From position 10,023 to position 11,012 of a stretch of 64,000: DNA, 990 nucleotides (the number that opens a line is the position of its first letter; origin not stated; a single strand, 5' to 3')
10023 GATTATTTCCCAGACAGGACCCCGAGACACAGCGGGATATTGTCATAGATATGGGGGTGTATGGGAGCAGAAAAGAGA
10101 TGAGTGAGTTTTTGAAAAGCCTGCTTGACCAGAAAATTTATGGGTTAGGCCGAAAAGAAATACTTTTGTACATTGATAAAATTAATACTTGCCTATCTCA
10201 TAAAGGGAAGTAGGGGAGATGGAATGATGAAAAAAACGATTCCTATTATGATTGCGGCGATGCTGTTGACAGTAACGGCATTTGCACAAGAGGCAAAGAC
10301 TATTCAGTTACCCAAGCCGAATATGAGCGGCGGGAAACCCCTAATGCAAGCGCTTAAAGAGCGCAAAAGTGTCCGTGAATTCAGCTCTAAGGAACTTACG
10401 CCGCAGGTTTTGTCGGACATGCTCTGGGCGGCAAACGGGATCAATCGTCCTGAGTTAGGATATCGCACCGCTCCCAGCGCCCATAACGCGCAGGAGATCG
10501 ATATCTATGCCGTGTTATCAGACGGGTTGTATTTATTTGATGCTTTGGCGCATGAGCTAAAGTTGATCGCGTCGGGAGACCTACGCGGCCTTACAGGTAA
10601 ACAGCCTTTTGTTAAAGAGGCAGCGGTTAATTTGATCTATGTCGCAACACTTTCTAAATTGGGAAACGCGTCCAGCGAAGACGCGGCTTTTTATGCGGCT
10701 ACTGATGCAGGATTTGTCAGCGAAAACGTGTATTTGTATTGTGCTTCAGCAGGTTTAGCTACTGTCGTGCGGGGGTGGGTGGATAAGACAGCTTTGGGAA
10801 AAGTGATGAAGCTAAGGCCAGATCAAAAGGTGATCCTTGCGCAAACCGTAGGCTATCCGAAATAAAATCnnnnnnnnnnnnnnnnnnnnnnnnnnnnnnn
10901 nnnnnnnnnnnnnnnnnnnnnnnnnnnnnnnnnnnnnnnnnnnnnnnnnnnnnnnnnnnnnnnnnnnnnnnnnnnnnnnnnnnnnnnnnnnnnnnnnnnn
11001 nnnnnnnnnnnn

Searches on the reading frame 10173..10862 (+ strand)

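Call 53: search_protein_families(library=pfam, proteins=[window:10173-10862:+], max_evalue=0.001)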
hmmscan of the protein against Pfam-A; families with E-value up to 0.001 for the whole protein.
window:10173-10862:+ (230 aa): 2 families
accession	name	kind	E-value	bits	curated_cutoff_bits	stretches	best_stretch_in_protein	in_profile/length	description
PF00881.29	Nitroreductase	-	1.3e-24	87.7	23.5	1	61-228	1-167/167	Nitroreductase family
PF14512.11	TM1586_NiRdase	-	3.7e-09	36.9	27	0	57-92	2-37/215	Putative TM nitroreductase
